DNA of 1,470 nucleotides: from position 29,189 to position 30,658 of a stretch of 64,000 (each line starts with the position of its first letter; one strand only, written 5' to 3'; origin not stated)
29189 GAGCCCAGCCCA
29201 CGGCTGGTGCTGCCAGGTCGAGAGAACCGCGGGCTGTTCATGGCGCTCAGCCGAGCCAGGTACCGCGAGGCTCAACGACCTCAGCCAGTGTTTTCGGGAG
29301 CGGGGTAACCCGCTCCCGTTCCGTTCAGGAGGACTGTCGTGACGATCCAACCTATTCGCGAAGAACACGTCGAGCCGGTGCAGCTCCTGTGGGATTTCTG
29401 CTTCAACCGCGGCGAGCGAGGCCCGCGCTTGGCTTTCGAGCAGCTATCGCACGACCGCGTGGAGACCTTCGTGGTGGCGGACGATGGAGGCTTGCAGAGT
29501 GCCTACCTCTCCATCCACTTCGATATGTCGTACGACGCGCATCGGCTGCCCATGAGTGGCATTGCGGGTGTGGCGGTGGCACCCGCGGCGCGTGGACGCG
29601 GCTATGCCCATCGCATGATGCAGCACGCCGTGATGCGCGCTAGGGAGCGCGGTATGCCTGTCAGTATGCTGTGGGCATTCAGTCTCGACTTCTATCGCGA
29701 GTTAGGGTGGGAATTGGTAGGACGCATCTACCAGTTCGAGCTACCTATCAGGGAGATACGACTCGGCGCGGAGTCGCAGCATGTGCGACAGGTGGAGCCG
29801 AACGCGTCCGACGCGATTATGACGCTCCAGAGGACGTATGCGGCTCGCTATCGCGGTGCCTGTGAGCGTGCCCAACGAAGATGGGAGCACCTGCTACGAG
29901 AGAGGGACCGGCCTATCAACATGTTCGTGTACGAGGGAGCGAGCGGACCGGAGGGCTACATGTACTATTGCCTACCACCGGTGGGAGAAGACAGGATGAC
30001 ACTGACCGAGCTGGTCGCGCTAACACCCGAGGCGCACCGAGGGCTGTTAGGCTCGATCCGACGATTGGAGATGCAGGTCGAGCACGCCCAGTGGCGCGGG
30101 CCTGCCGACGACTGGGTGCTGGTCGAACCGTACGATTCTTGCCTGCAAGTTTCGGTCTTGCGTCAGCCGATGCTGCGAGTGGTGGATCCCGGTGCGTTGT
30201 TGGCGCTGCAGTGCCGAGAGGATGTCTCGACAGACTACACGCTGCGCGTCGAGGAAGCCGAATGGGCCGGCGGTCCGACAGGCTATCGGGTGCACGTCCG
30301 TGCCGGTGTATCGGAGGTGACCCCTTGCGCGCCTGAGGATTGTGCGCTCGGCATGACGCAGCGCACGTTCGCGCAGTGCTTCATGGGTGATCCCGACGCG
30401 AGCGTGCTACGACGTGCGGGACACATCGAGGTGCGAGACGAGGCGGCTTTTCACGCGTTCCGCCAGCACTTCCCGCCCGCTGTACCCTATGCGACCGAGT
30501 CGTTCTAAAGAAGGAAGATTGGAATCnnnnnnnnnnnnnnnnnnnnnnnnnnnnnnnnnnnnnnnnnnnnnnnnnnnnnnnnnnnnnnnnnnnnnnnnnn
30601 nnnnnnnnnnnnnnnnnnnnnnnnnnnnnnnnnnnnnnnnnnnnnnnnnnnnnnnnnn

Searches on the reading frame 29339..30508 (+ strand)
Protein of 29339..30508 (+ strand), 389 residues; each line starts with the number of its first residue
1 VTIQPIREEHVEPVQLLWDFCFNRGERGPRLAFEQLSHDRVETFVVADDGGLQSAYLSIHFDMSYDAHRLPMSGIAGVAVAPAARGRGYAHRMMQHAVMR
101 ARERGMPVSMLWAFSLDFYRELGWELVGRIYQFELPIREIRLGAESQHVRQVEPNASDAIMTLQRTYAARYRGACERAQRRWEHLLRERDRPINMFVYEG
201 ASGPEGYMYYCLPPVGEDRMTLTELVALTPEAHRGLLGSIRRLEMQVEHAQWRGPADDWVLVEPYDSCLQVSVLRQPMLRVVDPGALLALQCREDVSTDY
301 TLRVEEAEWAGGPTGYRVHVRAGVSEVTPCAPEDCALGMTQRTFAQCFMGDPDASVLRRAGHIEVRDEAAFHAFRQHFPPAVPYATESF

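Call 38: search_protein_families(library=pfam, proteins=[window:29339-30508:+], max_evalue=0.001)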
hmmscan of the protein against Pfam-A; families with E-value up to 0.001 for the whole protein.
window:29339-30508:+ (389 aa): 6 families
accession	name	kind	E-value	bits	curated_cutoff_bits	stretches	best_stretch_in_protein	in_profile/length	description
PF13527.13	Acetyltransf_9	-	7.5e-25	87.8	25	1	3-126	2-126/127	Acetyltransferase (GNAT) domain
PF17668.7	Acetyltransf_17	-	1.8e-16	61.3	25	1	173-281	1-114/114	Acetyltransferase (GNAT) domain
PF00583.31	Acetyltransf_1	-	3.2e-10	40.7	20.7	1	15-124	6-116/116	Acetyltransferase (GNAT) family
PF13508.13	Acetyltransf_7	-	1.2e-08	35.7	27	1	43-125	4-83/84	Acetyltransferase (GNAT) domain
PF13530.11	SCP2_2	-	1.5e-07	32.4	23.2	1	285-384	3-103/105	Sterol carrier protein domain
PF14542.12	Acetyltransf_CG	-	0.00027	21.5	30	1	78-109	30-61/80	GCN5-related N-acetyl-transferase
